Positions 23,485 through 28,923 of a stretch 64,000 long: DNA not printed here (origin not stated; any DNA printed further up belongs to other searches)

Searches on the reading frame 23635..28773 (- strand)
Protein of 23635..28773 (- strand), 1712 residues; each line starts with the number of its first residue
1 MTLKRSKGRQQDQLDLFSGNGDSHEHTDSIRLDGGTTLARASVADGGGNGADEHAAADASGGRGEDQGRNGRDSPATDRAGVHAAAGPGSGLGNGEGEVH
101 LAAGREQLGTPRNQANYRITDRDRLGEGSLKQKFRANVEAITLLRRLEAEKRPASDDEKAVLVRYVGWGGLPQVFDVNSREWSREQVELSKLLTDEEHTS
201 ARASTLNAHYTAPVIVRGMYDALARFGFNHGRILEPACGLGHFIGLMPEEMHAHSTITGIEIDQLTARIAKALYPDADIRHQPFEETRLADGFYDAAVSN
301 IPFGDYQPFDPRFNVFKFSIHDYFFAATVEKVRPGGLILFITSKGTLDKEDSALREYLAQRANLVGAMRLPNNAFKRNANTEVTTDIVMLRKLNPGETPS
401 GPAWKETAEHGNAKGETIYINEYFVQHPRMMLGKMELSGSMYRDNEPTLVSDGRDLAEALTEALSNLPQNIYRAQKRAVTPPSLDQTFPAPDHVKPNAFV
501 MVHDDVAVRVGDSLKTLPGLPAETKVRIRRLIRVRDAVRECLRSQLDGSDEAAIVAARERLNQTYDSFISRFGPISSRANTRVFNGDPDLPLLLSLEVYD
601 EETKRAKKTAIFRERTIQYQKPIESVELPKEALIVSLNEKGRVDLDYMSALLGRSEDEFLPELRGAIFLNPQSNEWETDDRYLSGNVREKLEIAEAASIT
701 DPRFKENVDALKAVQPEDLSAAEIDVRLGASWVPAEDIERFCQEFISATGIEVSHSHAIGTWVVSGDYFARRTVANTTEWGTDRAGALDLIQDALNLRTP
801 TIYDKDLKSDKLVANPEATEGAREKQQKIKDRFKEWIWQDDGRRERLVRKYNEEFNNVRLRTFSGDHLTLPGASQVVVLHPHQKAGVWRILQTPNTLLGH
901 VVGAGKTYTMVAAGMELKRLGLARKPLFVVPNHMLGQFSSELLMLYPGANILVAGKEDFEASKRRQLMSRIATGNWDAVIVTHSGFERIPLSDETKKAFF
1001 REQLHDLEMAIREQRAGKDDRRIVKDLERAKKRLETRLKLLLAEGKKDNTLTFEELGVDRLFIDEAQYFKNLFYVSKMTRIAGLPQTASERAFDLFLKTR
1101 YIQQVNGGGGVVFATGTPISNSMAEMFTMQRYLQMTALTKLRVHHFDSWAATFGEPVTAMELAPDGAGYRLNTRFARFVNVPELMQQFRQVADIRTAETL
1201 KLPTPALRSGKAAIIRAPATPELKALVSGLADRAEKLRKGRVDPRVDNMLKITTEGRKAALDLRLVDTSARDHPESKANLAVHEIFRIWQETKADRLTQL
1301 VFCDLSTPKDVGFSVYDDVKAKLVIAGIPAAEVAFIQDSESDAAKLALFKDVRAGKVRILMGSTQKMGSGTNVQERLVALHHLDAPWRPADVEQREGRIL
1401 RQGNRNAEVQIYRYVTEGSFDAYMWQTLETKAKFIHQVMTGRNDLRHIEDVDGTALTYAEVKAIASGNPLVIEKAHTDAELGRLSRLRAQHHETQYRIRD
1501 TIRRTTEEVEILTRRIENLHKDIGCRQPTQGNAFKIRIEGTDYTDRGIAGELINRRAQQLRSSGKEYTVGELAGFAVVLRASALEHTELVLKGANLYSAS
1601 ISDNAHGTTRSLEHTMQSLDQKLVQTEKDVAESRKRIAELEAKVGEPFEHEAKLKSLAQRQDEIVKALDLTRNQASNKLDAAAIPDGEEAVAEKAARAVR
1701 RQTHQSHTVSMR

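Call 12: search_protein_families(library=pfam, proteins=[window:23635-28773:-], max_evalue=0.01)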
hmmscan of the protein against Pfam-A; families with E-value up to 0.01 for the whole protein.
window:23635-28773:- (1712 aa): 5 families
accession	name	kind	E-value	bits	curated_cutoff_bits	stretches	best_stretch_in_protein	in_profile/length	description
PF00271.37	Helicase_C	-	5.1e-05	23.9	23.5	1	1332-1403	41-110/110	Helicase conserved C-terminal domain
PF04851.21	ResIII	-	0.00093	19.6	22.5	1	879-937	4-68/164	Type III restriction enzyme, res subunit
PF13649.12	Methyltransf_25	-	0.0014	19.7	27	1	233-300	1-71/97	Methyltransferase domain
PF08241.18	Methyltransf_11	-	0.0015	19.5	21.2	1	234-300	1-67/95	Methyltransferase domain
PF00176.29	SNF2-rel_dom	-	0.0017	18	24.9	0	1115-1150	160-193/290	SNF2-related domain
